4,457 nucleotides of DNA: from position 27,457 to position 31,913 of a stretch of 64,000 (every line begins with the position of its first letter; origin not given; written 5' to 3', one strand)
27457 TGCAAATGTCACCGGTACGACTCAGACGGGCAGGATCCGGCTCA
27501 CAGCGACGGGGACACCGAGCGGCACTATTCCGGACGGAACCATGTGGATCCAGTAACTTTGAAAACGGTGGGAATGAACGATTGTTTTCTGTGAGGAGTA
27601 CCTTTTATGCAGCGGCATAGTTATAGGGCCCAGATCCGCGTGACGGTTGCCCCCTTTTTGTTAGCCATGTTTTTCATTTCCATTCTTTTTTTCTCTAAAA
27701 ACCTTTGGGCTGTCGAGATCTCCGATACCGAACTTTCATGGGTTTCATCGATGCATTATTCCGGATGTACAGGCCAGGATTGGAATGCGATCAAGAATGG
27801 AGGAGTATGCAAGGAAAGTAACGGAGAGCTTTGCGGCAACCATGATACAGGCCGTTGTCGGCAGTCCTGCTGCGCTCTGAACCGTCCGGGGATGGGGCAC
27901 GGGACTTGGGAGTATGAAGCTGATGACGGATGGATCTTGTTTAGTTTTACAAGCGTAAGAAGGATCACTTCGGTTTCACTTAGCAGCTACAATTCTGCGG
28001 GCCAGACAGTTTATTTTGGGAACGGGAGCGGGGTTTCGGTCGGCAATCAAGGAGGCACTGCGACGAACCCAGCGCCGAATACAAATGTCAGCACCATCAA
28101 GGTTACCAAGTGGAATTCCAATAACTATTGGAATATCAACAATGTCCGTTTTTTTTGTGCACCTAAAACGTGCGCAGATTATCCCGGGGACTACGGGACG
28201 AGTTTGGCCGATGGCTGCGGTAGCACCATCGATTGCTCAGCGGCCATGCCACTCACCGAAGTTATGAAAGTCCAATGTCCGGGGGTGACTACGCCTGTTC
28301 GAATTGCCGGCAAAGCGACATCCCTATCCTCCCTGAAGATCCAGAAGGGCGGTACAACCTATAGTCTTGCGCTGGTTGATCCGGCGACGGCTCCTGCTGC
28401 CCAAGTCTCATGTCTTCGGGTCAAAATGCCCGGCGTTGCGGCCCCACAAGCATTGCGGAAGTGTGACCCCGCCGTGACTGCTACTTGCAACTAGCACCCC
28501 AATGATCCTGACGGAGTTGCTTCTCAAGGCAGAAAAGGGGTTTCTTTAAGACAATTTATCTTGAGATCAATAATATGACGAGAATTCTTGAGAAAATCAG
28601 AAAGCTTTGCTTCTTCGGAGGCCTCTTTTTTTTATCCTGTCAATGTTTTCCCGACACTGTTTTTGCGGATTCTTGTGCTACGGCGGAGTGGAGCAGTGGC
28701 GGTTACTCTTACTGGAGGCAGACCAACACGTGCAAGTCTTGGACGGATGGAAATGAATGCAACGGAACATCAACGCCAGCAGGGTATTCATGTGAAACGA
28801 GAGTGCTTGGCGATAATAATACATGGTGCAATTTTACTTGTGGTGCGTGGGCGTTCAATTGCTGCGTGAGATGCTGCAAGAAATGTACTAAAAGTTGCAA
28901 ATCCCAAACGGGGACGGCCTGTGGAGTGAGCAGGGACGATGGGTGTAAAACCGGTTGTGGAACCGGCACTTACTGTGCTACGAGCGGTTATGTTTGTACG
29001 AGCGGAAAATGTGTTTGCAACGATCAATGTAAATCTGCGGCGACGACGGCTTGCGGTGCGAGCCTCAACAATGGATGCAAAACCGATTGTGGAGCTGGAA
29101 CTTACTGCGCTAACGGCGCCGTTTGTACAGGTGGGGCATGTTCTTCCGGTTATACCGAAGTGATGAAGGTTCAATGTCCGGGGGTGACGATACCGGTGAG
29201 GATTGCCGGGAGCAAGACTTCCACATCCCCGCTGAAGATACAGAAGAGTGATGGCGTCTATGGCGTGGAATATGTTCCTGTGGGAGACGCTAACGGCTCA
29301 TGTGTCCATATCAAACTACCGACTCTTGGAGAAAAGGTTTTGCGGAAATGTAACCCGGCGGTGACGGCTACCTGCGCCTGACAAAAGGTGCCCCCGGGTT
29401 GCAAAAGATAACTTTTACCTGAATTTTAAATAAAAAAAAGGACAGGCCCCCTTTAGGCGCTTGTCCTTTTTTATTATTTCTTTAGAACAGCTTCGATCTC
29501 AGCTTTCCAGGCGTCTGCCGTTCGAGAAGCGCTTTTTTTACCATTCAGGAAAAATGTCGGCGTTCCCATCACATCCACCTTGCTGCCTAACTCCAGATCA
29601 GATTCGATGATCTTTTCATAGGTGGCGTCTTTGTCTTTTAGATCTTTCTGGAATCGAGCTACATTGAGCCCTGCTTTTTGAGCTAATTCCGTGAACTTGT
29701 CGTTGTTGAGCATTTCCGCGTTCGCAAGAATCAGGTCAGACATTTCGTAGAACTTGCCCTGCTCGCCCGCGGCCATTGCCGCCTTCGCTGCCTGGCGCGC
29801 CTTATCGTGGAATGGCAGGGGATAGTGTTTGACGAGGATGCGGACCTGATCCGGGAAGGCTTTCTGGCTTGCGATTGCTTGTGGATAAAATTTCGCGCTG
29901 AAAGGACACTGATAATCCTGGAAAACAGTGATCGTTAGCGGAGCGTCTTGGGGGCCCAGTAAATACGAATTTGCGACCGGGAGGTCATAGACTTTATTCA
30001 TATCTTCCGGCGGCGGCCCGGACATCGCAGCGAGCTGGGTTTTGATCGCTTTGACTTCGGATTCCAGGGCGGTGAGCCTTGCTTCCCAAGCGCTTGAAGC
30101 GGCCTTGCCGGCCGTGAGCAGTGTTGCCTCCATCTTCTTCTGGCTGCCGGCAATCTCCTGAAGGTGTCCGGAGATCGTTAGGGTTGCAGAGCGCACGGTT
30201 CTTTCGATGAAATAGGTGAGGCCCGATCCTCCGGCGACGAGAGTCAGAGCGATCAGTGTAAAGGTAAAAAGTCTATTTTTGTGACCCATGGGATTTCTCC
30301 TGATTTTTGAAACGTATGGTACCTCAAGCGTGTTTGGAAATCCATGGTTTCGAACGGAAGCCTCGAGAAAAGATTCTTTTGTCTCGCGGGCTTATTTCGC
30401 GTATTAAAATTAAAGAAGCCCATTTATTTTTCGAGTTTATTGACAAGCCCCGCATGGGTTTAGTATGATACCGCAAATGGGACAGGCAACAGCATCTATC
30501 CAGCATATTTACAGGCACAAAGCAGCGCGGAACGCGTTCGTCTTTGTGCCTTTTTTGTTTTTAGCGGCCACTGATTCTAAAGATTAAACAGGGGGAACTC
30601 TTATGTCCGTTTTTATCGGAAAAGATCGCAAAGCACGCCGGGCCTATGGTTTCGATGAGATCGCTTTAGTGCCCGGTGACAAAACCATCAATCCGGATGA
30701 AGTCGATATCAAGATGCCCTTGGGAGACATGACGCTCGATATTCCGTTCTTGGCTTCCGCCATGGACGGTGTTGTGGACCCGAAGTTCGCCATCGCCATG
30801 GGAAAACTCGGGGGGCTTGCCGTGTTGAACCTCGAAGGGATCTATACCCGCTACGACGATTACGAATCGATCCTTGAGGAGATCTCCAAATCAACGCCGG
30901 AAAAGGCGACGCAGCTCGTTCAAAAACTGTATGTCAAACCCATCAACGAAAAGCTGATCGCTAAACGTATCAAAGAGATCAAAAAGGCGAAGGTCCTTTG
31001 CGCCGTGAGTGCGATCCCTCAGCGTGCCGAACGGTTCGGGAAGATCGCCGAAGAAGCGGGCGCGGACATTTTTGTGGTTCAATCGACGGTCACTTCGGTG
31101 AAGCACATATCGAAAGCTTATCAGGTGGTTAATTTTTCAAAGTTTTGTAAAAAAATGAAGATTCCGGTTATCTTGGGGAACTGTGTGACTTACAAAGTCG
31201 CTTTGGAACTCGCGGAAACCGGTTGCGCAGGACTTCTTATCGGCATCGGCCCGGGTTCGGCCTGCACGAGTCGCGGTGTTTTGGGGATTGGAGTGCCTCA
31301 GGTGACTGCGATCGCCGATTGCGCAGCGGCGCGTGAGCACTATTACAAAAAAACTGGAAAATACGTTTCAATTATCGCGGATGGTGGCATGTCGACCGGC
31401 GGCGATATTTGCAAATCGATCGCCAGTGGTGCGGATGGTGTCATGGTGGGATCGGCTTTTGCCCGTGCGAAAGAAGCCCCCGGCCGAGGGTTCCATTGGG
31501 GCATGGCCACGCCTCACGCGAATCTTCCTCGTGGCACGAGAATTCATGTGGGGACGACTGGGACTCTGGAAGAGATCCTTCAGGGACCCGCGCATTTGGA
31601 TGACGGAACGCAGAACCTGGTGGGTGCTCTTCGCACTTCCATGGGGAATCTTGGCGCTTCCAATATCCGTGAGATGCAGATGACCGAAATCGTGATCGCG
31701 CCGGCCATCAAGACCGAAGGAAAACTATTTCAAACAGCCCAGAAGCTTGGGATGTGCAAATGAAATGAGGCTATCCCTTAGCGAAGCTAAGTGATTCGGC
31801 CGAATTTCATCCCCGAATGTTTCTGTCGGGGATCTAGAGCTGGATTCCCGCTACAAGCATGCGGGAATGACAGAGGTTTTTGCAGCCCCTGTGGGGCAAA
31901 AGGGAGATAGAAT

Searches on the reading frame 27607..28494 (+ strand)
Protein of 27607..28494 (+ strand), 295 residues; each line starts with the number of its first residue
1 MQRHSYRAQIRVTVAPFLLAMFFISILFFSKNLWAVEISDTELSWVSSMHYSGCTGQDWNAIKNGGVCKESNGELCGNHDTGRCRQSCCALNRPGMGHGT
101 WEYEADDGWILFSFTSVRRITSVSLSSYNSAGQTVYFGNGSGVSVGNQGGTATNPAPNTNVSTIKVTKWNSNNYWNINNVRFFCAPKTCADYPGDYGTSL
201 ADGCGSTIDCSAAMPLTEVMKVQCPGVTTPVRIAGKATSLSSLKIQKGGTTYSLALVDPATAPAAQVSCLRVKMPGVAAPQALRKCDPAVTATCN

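Call 4: search_protein_families(library=pfam, proteins=[window:27607-28494:+], max_evalue=1)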
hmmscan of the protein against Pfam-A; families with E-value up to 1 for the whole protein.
window:27607-28494:+ (295 aa): 0 families

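Call 6: search_protein_families(library=ncbifam, proteins=[window:27607-28494:+], max_evalue=1)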
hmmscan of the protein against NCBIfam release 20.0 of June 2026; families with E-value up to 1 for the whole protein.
window:27607-28494:+ (295 aa): 0 families

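Call 35: find_homologous_proteins(query=window:27607-28494:+, max_evalue=0.001)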
Query window:27607-28494:+ (295 aa): 6 proteins with E <= 0.001 among 1093 candidates.
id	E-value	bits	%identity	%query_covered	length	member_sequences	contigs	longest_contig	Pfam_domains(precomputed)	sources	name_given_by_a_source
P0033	3.2e-201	685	100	100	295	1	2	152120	-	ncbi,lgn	-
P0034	4.1e-142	491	78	95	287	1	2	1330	-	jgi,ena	-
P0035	4.6e-135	468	74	93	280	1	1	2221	-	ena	-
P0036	1.9e-7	49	51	23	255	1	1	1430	-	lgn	-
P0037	4.0e-7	48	51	26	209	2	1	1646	-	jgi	jgi:hypothetical protein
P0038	3.4e-6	45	42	31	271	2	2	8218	-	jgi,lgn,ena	-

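Call 83: predict_structure(alignment_id=A9)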
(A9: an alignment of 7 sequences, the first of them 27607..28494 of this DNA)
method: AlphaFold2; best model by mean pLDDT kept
length: 295 residues; sequences in the alignment: 7
mean_pLDDT: 55.2   pTM: 0.37
mean pLDDT of the five models: 55.2, 52.5, 52.1, 47.5, 44.9
residues with pLDDT >= 90: 0; 70-90: 93; 50-70: 83; < 50: 119
segments of 3 or more residues with pLDDT < 50: 1-12, 29-71, 73-106, 186-215
pLDDT, mean of each block of 10 residues (from residue 1): 39 63 60 29 37 36 37 40 26 34 49 57 69 73 77 68 65 56 52 37 27 52 76 69 74 78 74 77 71 58
secondary structure, 60 per line:
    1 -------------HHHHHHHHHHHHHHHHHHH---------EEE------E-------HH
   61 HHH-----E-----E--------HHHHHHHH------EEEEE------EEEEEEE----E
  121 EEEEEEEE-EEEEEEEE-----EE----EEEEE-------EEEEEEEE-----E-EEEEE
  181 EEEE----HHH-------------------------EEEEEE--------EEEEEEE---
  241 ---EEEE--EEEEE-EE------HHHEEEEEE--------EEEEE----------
elements in order: H14-32 E42-44 H59-63 H84-91 E98-102 E109-115 E120-128 E130-137 E149-153 E161-168 E176-184 E217-222 E231-237 E244-247 E250-254 E267-272 E281-285

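Call 86: fold_search(model_id=the predicted structure, library=pdb)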
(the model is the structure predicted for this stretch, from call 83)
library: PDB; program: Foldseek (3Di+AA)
matches with E <= 10: 1361; with E <= 0.001: 0
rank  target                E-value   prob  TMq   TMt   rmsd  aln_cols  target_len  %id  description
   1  6sgf_D                4.9e-03  0.99  0.20  0.37   7.3       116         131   13  Molecular insight into a new low affinity xylan binding module CBM86, from the xylanolytic gut symbiont Roseburia inte (released 2019-11-20)
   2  7ufg_B                6.8e-03  1.00  0.23  0.07   4.3       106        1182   10  Cryo-EM structure of PAPP-A in complex with IGFBP5 (released 2022-09-28)
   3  7y5q_B                7.2e-03  1.00  0.21  0.07   8.0       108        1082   13  Structure of 1:1 PAPP-A.STC2 complex(half map) (released 2023-01-11)
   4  7y5n_C                7.2e-03  0.96  0.23  0.08  11.2       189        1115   14  Structure of 1:1 PAPP-A.ProMBP complex(half map) (released 2023-01-11)
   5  8hgh_A                7.6e-03  1.00  0.22  0.05   7.8       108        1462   11  Structure of 2:2 PAPP-A.STC2 complex (released 2023-01-11)
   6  6sgf_B                1.3e-02  0.97  0.21  0.37   7.5       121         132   12  Molecular insight into a new low affinity xylan binding module CBM86, from the xylanolytic gut symbiont Roseburia inte (released 2019-11-20)
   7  2yc4_A                1.3e-02  0.97  0.23  0.43   8.0       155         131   10  Intraflagellar Transport Complex 25-27 from Chlamydomonas (released 2011-03-23)
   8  8x7n_A                1.3e-02  0.94  0.20  0.39   5.8       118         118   13  Cell-cell adhesion Nanobody/Antigen Pair (released 2024-07-17)
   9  2v72                  1.4e-02  0.87  0.21  0.36   9.3       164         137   13  The structure of the family 32 CBM from C. perfringens NanJ in complex with galactose (released 2007-08-21)
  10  8sl1_A                1.6e-02  1.00  0.21  0.08   3.9        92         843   15  Cryo-EM structure of PAPP-A2 (released 2023-11-08)
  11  7wdt                  1.8e-02  1.00  0.21  0.08   4.6        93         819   13  6-sulfo-beta-D-N-acetylglucosaminidase from Bifidobacterium bifidum in complex with GlcNAc-6S (released 2022-12-28)
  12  3nng_A                2.0e-02  0.96  0.19  0.32   6.7       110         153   14  Crystal structure of the F5/8 type C domain of Q5LFR2_BACFN protein from Bacteroides fragilis. Northeast Structural Ge (released 2010-08-18)
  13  6sgf_A                2.1e-02  0.92  0.20  0.36   7.7       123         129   12  Molecular insight into a new low affinity xylan binding module CBM86, from the xylanolytic gut symbiont Roseburia inte (released 2019-11-20)
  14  3nng_B                2.2e-02  0.87  0.18  0.30   6.9       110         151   14  Crystal structure of the F5/8 type C domain of Q5LFR2_BACFN protein from Bacteroides fragilis. Northeast Structural Ge (released 2010-08-18)
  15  7pjj                  2.2e-02  0.57  0.17  0.08  12.1       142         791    8  Structure of the Family-3 Glycosyl Hydrolase BcpE2 from Streptomyces scabies (released 2022-07-13)
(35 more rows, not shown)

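Call 101: list_cluster_members(proteins=[P0033, P0039, P0005, P0007, P0014, P0016, P0018, P0088, P0081])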
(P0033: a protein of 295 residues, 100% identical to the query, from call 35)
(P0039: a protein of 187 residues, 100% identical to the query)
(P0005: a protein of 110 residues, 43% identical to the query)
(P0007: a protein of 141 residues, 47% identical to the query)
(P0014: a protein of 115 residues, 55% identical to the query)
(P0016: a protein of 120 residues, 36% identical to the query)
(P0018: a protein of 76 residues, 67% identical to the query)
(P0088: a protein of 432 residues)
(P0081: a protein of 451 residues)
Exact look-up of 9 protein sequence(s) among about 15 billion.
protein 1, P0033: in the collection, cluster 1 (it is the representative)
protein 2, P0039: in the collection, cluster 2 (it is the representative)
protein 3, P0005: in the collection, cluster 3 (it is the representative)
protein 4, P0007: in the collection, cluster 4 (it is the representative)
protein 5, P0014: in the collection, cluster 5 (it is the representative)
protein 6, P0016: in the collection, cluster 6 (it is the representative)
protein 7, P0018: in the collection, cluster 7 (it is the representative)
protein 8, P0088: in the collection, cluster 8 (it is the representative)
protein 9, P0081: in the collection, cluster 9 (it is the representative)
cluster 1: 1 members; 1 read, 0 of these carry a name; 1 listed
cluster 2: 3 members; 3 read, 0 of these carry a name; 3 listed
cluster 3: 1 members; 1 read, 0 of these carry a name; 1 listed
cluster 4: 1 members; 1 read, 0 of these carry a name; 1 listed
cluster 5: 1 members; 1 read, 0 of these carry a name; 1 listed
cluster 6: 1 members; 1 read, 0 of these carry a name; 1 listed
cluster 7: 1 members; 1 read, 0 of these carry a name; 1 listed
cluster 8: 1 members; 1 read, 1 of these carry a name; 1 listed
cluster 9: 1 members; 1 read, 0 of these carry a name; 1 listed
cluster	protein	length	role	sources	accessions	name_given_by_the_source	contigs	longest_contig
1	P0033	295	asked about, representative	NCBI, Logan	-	-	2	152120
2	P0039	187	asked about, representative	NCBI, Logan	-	-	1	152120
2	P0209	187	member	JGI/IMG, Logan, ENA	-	-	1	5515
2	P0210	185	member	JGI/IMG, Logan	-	-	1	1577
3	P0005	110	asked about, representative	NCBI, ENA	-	-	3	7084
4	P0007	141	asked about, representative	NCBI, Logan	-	-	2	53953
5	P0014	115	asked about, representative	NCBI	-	-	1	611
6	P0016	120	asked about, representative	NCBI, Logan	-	-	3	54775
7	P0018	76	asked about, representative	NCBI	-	-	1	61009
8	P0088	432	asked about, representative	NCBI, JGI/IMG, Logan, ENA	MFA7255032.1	MAG: tail fiber domain-containing protein [Candidatus Omnitrophota bacterium]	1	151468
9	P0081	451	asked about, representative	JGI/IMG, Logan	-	-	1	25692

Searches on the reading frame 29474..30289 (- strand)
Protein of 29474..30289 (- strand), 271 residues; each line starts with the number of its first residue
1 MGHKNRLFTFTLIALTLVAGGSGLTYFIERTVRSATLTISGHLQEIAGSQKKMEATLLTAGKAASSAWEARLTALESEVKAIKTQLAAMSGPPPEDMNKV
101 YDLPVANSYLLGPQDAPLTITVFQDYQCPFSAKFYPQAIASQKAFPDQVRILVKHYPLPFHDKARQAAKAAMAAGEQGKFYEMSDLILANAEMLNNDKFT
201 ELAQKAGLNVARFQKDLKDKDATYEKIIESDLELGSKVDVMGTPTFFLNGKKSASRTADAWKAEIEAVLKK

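Call 4: search_protein_families(library=pfam, proteins=[window:29474-30289:-], max_evalue=1)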
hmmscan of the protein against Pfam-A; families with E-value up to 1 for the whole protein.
window:29474-30289:- (271 aa): 5 families
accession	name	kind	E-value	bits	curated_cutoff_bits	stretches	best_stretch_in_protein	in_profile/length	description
PF13462.12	Thioredoxin_4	-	9e-22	78.5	23.2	1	108-266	5-164/165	Thioredoxin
PF01323.26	DSBA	-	1.5e-13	51.4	25.6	1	119-252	1-176/191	DSBA-like thioredoxin domain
PF13743.12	Thioredoxin_5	-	3.6e-06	27.3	27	1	157-249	70-164/186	Thioredoxin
PF13098.12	Thioredoxin_2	-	0.00077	20.2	27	1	119-252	8-85/104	Thioredoxin-like domain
PF13192.12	Thioredoxin_3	-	0.17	12.4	24.8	1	219-252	28-59/76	Thioredoxin domain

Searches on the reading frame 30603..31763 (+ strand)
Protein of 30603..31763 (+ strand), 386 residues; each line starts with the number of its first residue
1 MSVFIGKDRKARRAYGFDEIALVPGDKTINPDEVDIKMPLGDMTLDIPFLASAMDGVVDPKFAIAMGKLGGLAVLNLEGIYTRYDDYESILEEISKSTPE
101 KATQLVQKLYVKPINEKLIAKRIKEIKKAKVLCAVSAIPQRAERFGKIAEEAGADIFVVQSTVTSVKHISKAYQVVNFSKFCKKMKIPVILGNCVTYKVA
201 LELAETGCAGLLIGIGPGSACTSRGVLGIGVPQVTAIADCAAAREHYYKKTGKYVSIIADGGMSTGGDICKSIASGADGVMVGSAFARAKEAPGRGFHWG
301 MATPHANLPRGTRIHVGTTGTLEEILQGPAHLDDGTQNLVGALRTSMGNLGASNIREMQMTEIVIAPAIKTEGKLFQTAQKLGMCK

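Call 13: find_related_loci(query=window:30603-31763:+, collection=genome_contigs, flank=10000)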
Query window:30603-31763:+ (386 aa) in genome_contigs; peptide patterns used: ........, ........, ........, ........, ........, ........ (x = any residue, [..] = any of these).
600 stretches matched a pattern (row limit reached: there are more); 597 encode a relative of the query (tblastn E <= 1e-3); the best 80 are kept; 80 distinct loci.
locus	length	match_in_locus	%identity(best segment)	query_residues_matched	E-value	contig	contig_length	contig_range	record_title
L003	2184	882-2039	92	1-386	0e+0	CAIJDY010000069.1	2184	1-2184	MAG: Candidatus Omnitrophica bacterium isolate AM5_bin-0692 genome assembly, contig: bin-0692:069/229, whole genome shot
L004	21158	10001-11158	92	1-386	0e+0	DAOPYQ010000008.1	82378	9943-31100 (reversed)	MAG TPA_asm: Candidatus Omnitrophota bacterium isolate AMR_MDS_1310 NODE_174_length_82378_cov_8.925294, whole genome sho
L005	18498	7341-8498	92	1-386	0e+0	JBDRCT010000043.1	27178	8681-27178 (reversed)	MAG: Candidatus Omnitrophota bacterium isolate MEGAHIT-group-1.200 k141_3340973, whole genome shotgun sequence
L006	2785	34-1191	92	1-386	0e+0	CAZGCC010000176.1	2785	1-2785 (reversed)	MAG TPA_asm: uncultured bacterium isolate binchicken_co113_1 genome assembly, contig: NODE_43719_length_2785_cov_2.69194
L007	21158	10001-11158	81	1-386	0e+0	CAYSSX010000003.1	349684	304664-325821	MAG TPA_asm: uncultured bacterium isolate SRP342105_co1_457 genome assembly, contig: NODE_15_length_349684_cov_12.286847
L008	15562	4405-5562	81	1-386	0e+0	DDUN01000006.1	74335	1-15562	MAG TPA_asm: Candidatus Omnitrophica bacterium UBA2337 UBA2337_contig_1517, whole genome shotgun sequence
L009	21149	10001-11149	76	4-386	0e+0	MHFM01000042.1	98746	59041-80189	MAG: Omnitrophica bacterium RIFCSPLOWO2_01_FULL_45_10b rifcsplowo2_01_scaffold_3403, whole genome shotgun sequence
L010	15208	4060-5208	76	4-386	0e+0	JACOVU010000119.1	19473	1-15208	MAG: Candidatus Omnitrophota bacterium isolate NC_groundwater_108_Ag_S-0.2um_46_37 S_p2_S4_170907_scaffold_2166543, whol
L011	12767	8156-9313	73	1-386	0e+0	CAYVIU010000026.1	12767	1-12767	MAG TPA_asm: uncultured Planctomycetia bacterium isolate SRP077602_co2_161 genome assembly, contig: NODE_7386_length_127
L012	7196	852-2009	72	1-386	0e+0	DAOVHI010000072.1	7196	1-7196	MAG TPA_asm: bacterium isolate CSMAG_1337 CSMAG_1337_k141_3843159_length_7196_cov_8.0000, whole genome shotgun sequence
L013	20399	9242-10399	73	1-386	0e+0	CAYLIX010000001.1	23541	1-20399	MAG TPA_asm: uncultured Planctomycetia bacterium isolate SRP077602_co2_141 genome assembly, contig: NODE_3215_length_235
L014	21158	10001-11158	71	1-386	0e+0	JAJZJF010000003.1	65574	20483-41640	MAG: bacterium isolate LSA5.bin12 NODE_470_length_65574_cov_10.905954, whole genome shotgun sequence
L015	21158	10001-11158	73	1-386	0e+0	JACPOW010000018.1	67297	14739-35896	MAG: Elusimicrobia bacterium isolate NC_groundwater_611_Pr5_B-0.1um_68_12 alan_book_18_scaffold_53840, whole genome shot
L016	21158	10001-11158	71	1-386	0e+0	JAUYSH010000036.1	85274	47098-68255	MAG: Elusimicrobiota bacterium isolate C5_metabat.bin.68 C5_k141_212387, whole genome shotgun sequence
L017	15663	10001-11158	71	1-386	0e+0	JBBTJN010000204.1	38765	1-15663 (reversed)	MAG: Elusimicrobiota bacterium isolate H52-bin097_1 H52_bin097_1_000000000204, whole genome shotgun sequence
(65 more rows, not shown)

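Call 17: search_protein_families(library=pfam, proteins=[L005:1650-2045:+, L005:2030-2641:+, L005:2644-2970:+, L005:3015-3395:+, L005:3437-3823:+, L005:3961-4359:+, L005:4416-5252:+, L005:5257-6129:+, L005:6157-7011:+], max_evalue=0.1)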
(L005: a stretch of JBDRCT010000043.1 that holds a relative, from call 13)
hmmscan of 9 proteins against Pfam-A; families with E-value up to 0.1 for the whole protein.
L005:1650-2045:+ (131 aa): 1 family
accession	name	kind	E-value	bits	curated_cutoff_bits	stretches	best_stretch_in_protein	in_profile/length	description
PF07963.17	N_methyl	-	0.011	15.7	21.2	1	2-25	3-26/27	Prokaryotic N-terminal methylation motif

L005:2030-2641:+ (203 aa): 1 family
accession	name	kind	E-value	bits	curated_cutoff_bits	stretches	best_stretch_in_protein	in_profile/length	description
PF07963.17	N_methyl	-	1.8e-06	27.7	21.2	1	7-28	3-24/27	Prokaryotic N-terminal methylation motif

L005:2644-2970:+ (108 aa): 0 families

L005:3015-3395:+ (126 aa): 2 families
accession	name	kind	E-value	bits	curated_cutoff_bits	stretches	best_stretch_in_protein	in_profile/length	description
PF07963.17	N_methyl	-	2.7e-07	30.3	21.2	1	1-26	1-26/27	Prokaryotic N-terminal methylation motif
PF16732.10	ComP_DUS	-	1.8e-05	25.9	27.3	1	28-105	1-76/87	Type IV minor pilin ComP, DNA uptake sequence receptor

L005:3437-3823:+ (128 aa): 3 families
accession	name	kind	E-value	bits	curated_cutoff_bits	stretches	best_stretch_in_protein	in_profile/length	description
PF07963.17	N_methyl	-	1.8e-06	27.7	21.2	1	2-26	3-27/27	Prokaryotic N-terminal methylation motif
PF02465.23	FliD_N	-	0.05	14.7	24.8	1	78-114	56-92/97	Flagellar hook-associated protein 2 N-terminus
PF16732.10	ComP_DUS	-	0.087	14.1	27.3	0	45-105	19-78/87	Type IV minor pilin ComP, DNA uptake sequence receptor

L005:3961-4359:+ (132 aa): 3 families
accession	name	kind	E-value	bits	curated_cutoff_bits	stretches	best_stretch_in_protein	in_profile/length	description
PF16732.10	ComP_DUS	-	6.8e-06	27.3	27.3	1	33-111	8-78/87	Type IV minor pilin ComP, DNA uptake sequence receptor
PF07963.17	N_methyl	-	0.00073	19.5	21.2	1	2-25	4-27/27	Prokaryotic N-terminal methylation motif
PF16734.10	Pilin_GH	-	0.049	14.5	28.9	1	37-108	1-61/114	Type IV pilin-like G and H, putative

L005:4416-5252:+ (278 aa): 1 family
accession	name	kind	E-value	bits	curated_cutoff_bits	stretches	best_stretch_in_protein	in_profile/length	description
PF18449.8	Endotoxin_C2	-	0.077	14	30.7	1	246-271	18-43/63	Pesticidal crystal protein Cry1Aa, domain IV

L005:5257-6129:+ (290 aa): 3 families
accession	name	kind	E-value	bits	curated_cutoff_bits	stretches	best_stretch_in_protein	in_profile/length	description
PF18035.6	Bap31_Bap29_C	-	0.012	16.1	30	1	246-286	1-37/52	Bap31/Bap29 cytoplasmic coiled-coil domain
PF00170.26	bZIP_1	-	0.013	16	27.6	1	256-287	18-49/64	bZIP transcription factor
PF04977.20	DivIC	-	0.059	13.6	28.9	0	260-288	20-48/80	Septum formation initiator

L005:6157-7011:+ (284 aa): 0 families
